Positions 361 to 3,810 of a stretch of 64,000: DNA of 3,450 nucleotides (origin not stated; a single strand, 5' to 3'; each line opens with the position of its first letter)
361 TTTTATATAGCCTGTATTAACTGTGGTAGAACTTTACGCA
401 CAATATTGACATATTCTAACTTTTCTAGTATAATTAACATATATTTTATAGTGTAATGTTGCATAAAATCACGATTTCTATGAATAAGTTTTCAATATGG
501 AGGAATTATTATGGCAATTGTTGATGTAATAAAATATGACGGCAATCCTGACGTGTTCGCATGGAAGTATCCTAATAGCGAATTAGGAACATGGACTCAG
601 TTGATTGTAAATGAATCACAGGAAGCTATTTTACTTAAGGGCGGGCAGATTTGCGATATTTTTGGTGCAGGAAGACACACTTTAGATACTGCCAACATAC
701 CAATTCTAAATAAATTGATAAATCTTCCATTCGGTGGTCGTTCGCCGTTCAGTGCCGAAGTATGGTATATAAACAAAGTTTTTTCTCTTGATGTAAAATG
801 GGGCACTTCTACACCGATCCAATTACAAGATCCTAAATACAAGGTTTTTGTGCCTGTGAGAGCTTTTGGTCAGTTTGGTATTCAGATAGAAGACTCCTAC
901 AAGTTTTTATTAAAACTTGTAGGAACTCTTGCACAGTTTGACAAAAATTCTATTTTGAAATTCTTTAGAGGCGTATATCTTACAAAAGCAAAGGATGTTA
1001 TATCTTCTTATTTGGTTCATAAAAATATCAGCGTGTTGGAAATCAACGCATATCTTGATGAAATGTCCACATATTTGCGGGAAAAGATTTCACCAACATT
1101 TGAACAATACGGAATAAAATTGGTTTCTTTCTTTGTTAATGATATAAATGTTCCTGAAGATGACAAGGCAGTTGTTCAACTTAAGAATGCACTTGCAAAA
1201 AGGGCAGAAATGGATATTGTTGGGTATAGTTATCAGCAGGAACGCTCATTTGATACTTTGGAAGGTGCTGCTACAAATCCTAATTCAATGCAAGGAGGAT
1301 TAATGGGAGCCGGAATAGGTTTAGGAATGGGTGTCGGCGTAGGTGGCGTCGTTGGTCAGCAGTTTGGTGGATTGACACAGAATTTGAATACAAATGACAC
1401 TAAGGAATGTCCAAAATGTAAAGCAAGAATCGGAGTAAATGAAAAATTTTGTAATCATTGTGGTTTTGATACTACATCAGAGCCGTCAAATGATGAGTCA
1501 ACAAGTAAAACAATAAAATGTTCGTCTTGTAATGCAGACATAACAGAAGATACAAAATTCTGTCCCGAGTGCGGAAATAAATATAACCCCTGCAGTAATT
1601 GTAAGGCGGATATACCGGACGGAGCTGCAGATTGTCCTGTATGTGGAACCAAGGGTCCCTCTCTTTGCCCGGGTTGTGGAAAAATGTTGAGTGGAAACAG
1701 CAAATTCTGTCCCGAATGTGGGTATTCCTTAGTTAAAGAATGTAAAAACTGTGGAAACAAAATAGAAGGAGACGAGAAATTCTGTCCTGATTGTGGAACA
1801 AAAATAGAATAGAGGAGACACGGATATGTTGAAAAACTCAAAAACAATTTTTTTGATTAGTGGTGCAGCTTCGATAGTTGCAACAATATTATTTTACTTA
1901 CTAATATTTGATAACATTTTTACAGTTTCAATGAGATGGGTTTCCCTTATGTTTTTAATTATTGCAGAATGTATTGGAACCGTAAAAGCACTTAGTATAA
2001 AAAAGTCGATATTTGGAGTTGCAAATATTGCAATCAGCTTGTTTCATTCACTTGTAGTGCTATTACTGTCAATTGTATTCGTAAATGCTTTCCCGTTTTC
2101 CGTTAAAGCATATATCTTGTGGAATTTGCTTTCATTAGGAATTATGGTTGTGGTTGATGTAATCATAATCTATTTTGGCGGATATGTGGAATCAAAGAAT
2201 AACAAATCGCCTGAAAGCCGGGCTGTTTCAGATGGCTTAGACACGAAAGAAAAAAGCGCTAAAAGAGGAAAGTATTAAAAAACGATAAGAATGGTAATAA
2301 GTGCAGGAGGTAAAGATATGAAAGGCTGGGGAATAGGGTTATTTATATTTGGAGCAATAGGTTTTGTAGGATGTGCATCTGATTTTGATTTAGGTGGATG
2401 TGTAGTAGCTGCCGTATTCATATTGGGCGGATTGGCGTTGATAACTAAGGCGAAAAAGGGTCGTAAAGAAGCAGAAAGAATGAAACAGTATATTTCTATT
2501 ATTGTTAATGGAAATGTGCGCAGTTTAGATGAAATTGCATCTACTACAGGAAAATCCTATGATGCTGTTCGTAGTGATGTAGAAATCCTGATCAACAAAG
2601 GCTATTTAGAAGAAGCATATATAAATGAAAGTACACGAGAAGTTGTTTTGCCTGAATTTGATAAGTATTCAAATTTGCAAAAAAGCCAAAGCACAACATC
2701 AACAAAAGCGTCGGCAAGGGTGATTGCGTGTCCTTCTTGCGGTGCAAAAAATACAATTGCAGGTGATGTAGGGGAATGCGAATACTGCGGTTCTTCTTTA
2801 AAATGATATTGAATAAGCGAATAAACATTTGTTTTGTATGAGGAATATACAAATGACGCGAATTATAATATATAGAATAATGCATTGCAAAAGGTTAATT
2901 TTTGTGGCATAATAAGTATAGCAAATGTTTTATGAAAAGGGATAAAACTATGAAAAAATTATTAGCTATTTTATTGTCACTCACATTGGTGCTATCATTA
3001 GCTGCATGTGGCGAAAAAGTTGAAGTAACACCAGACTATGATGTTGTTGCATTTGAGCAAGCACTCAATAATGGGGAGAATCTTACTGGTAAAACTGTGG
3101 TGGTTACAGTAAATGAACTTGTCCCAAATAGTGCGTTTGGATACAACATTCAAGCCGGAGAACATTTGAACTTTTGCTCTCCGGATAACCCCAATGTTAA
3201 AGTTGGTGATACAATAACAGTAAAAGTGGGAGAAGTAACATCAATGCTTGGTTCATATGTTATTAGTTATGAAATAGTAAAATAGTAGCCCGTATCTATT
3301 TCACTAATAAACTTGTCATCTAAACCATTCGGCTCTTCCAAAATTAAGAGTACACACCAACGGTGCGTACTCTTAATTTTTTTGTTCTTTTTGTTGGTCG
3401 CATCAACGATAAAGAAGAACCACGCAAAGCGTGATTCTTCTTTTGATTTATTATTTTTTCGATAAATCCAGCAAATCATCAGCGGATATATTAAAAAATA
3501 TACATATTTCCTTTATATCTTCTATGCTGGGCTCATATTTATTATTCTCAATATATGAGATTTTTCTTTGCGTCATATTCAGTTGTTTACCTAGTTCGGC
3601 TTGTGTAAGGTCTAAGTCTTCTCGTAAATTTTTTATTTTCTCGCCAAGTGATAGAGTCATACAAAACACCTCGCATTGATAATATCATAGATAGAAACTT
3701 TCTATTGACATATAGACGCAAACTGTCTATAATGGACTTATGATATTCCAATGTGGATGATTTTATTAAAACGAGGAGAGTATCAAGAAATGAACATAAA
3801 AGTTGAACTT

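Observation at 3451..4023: Paralogous module 1 of 2: XRE-family repressor divergent from a conserved 77-aa protein ending ...G.RHDF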

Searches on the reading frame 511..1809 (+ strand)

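Call 76: search_protein_families(library=pfam, proteins=[window:511-1809:+], max_evalue=0.001)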
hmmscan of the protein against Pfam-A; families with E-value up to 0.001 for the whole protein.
window:511-1809:+ (433 aa): 8 families
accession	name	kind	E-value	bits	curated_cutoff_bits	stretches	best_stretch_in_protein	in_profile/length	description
PF13421.11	Band_7_1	-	1.5e-48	165.7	24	1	20-223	4-204/211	SPFH domain-Band 7 family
PF13240.11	Zn_Ribbon_1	-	5e-24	83.8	25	3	386-407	2-23/23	zinc-ribbon domain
PF12773.13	DZR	-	9.6e-24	83.7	27.3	3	361-404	1-45/45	Double zinc ribbon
PF13248.11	Zn_ribbon_3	-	5.3e-15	54.7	27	2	409-432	3-26/26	zinc-ribbon domain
PF17032.10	Zn_ribbon_15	-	1e-13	52.3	28.9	0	408-429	52-73/73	zinc-ribbon family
PF10571.15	UPF0547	-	1.2e-11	44.9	29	0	386-406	3-23/26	Uncharacterised protein family UPF0547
PF18912.6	DZR_2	-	8.6e-08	32.3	27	0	383-428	7-55/56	Double zinc ribbon domain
PF01145.31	Band_7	-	3.4e-06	27.7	23.6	1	32-231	2-158/176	SPFH domain / Band 7 family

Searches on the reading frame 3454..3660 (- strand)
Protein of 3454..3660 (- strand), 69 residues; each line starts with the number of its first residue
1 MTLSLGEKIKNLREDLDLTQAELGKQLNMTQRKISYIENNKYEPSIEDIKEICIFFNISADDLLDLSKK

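Call 4: search_protein_families(library=pfam, proteins=[window:3454-3660:-], max_evalue=1)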
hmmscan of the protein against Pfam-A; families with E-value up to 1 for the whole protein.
seq(69 aa): 8 families
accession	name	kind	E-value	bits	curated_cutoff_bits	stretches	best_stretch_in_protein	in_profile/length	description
PF01381.28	HTH_3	-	5.3e-14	52.4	23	1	9-63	1-55/55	Helix-turn-helix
PF12844.13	HTH_19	-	1.7e-12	47.5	30.2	1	6-66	1-61/64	Helix-turn-helix domain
PF13560.12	HTH_31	-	9.7e-10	39.1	27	1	5-63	2-61/64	Helix-turn-helix domain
PF13443.12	HTH_26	-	6.9e-07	29.9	22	1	8-68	1-62/63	Cro/C1-type HTH DNA-binding domain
PF13744.12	HTH_37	-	5.6e-05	23.3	27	1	4-42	18-56/80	Helix-turn-helix domain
PF13413.12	HTH_25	-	0.0061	16.8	24.6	1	10-43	3-36/62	Helix-turn-helix domain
PF04545.22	Sigma70_r4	-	0.0062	16.5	24.1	1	17-39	20-42/50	Sigma-70, region 4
PF13545.12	HTH_Crp_2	-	0.17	12.3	27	1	13-35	18-40/70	Crp-like helix-turn-helix domain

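Call 90: search_solved_structures(query=window:3454-3660:-, max_evalue=0.0001)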
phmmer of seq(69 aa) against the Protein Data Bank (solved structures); distinct sequences matched with E-value up to 0.0001: 6.
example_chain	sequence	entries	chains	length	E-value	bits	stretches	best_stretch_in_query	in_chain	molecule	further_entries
1utx_A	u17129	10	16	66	1.1e-05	28.8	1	8-64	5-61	CYLR2 | cytolysin regulator 2 | PUTATIVE TRANSCRIPTION REGULATOR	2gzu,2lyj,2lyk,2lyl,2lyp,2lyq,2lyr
2xiu_A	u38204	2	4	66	1.1e-05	28.8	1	8-64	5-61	CYLR2 | CYLR2 SYNONYM CYTOLYSIN REPRESSOR 2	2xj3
9k3w_A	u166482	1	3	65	1.1e-05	28.8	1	7-64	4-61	Transcriptional regulator, PbsX family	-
8tac_A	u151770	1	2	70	1.6e-05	28.3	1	5-54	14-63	DBP48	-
2p5t_A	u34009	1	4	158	1.6e-05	28.3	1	5-65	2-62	Putative transcriptional regulator PezA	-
7t8i_A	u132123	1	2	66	3.6e-05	27.2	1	3-64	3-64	Phage element (ICEBs1)transcriptional regulator (Xre family)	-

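Call 103: find_homologous_proteins(query=window:3454-3660:-, max_evalue=0.00001)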
Query seq(69 aa) (69 aa): 797 proteins with E <= 0.00001 among 797 candidates; the best 120 are listed.
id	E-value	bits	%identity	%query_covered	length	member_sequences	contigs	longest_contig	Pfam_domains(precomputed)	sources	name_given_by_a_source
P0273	3.1e-36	139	100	100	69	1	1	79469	PF12844.14,PF01381.29,PF13560.13,PF13443.13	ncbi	-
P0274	8.1e-35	135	96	100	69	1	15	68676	PF12844.14,PF01381.29,PF13560.13,PF13443.13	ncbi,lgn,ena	-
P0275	1.6e-34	134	94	100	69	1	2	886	PF12844.14,PF01381.29,PF13560.13,PF13443.13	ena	-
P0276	3.3e-34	133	94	100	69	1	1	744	PF12844.14,PF01381.29,PF13560.13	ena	-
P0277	4.7e-33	129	93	100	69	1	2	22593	PF12844.14,PF01381.29,PF13560.13,PF13443.13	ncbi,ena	-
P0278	1.3e-32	128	91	100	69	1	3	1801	PF12844.14,PF01381.29,PF13560.13,PF13443.13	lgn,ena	-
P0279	3.9e-32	126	90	100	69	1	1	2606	PF13744.13,PF12844.14,PF01381.29,PF13560.13,PF13443.13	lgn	-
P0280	2.1e-31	124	88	100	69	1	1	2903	PF12844.14,PF01381.29,PF13560.13,PF13443.13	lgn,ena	-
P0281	2.4e-31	124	90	99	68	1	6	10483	PF12844.14,PF01381.29,PF13560.13,PF13443.13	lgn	-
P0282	1.1e-28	115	79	99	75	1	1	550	PF12844.14,PF01381.29,PF13560.13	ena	-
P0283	1.1e-28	115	79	99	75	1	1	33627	PF12844.14,PF01381.29,PF13560.13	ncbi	-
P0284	1.2e-27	112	76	99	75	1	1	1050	PF12844.14,PF01381.29,PF13560.13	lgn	-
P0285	3.4e-27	111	78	100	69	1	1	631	PF12844.14,PF01381.29,PF13560.13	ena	-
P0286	3.6e-27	111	76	99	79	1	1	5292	PF12844.14,PF01381.29,PF13560.13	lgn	-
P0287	4.5e-27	110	79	97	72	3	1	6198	PF12844.14,PF01381.29,PF13560.13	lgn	-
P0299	2.5e-26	108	79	96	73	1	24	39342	PF12844.14,PF01381.29,PF13560.13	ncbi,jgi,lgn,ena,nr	ncbi:MAG: helix-turn-helix transcriptional regulator [Ruminococcaceae bacterium]|nr:helix-turn-helix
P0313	6.7e-26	107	75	97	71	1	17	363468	PF12844.14,PF01381.29,PF13560.13,PF13443.13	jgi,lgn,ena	-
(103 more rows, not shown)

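Call 104: find_encoding_contigs(protein=P0274, flank=3000, max_places=3)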
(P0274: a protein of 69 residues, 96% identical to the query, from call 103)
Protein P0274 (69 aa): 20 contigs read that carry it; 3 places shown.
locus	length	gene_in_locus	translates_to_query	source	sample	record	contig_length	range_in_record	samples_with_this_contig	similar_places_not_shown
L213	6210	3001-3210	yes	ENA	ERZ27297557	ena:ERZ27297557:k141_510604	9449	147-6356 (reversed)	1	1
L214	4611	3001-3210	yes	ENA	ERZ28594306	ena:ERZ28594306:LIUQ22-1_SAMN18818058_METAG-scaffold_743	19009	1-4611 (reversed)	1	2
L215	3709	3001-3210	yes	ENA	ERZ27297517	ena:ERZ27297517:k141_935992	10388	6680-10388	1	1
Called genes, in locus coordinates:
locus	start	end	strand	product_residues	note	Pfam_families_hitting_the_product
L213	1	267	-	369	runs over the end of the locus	PF09587:PGA_cap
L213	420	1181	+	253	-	PF12833:HTH_18, PF00165:HTH_AraC (weak)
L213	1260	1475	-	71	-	PF01266:DAO (weak), PF01494:FAD_binding_3 (weak)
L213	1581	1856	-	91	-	PF01337:Barstar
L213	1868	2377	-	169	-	PF04233:Phage_Mu_F (weak), PF00545:Ribonuclease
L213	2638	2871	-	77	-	-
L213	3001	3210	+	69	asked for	PF13560:HTH_31, PF12844:HTH_19, PF01381:HTH_3, PF13443:HTH_26 (weak)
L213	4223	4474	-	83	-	-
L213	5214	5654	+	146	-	-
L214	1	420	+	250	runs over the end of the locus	PF08220:HTH_DeoR, PF08279:HTH_11 (weak), PF00455:DeoRC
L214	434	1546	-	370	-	PF09587:PGA_cap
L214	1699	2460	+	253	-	PF00165:HTH_AraC (weak), PF12833:HTH_18, PF00165:HTH_AraC (weak)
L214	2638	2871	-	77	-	-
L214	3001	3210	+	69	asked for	PF13560:HTH_31, PF12844:HTH_19, PF01381:HTH_3, PF13443:HTH_26 (weak)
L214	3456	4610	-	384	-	?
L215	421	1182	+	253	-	PF12833:HTH_18, PF00165:HTH_AraC (weak)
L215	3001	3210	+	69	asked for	PF13560:HTH_31, PF12844:HTH_19, PF01381:HTH_3, PF13443:HTH_26 (weak)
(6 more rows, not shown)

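Call 105: find_encoding_contigs(protein=P0299, flank=3000, max_places=3)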
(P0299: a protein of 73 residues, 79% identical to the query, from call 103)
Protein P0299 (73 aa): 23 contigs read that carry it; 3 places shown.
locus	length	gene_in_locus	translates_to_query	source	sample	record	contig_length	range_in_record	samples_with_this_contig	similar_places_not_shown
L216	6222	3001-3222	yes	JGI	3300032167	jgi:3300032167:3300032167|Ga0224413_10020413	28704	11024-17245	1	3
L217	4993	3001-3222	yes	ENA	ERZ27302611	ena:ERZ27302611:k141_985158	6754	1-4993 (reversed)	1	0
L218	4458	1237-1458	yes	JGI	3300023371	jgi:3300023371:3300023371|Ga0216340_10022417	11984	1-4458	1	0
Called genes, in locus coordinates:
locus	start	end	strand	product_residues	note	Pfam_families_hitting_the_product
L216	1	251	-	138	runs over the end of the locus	-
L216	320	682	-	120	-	-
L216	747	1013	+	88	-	PF12844:HTH_19 (weak), PF13560:HTH_31, PF01381:HTH_3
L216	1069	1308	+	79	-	PF12844:HTH_19 (weak), PF01381:HTH_3 (weak)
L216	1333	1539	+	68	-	PF01381:HTH_3, PF12844:HTH_19, PF13443:HTH_26, PF13560:HTH_31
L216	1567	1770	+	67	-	PF12844:HTH_19, PF13443:HTH_26 (weak), PF13560:HTH_31 (weak), PF01381:HTH_3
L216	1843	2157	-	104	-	PF05016:ParE_toxin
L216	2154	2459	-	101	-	PF04221:RelB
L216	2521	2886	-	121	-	-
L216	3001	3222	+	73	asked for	PF13560:HTH_31, PF12844:HTH_19, PF01381:HTH_3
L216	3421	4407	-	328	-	PF02661:Fic, PF21247:Fic-like_C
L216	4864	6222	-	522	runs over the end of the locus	PF00239:Resolvase, PF07508:Recombinase, PF13408:Zn_ribbon_recom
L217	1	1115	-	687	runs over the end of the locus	PF01136:Peptidase_U32, PF12392:DUF3656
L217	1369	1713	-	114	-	PF05164:ZapA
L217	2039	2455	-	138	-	-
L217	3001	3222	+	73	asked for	PF13560:HTH_31, PF12844:HTH_19, PF01381:HTH_3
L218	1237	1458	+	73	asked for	PF13560:HTH_31, PF12844:HTH_19, PF01381:HTH_3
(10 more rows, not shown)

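Call 106: find_encoding_contigs(protein=P0313, flank=3000, max_places=3)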
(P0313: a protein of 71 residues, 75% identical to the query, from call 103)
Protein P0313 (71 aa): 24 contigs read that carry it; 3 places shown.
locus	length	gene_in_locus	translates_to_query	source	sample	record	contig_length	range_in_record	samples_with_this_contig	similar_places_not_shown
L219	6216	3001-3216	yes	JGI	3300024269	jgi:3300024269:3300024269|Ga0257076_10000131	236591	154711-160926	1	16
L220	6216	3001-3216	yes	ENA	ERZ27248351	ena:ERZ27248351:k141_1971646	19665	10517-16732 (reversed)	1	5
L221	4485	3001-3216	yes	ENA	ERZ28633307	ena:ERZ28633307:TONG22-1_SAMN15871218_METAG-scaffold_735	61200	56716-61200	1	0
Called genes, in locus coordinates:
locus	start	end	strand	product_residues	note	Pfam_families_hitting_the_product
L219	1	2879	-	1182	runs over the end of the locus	PF09479:Flg_new, PF00395:SLH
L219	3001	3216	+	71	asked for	PF13560:HTH_31, PF12844:HTH_19, PF01381:HTH_3, PF13443:HTH_26 (weak)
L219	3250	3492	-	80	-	PF12844:HTH_19, PF13560:HTH_31 (weak), PF01381:HTH_3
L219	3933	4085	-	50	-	-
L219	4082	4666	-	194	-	PF04647:AgrB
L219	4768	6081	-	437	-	PF14501:HATPase_c_5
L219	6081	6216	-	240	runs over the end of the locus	PF00072:Response_reg, PF04397:LytTR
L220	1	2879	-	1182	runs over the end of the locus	PF09479:Flg_new, PF00395:SLH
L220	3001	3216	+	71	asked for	PF13560:HTH_31, PF12844:HTH_19, PF01381:HTH_3, PF13443:HTH_26 (weak)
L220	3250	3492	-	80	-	PF12844:HTH_19, PF13560:HTH_31 (weak), PF01381:HTH_3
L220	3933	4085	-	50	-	-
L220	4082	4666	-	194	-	PF04647:AgrB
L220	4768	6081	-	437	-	PF14501:HATPase_c_5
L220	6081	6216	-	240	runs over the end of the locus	PF00072:Response_reg, PF04397:LytTR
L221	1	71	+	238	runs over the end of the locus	PF01520:Amidase_3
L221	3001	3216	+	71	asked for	PF13560:HTH_31, PF12844:HTH_19, PF01381:HTH_3, PF13443:HTH_26 (weak)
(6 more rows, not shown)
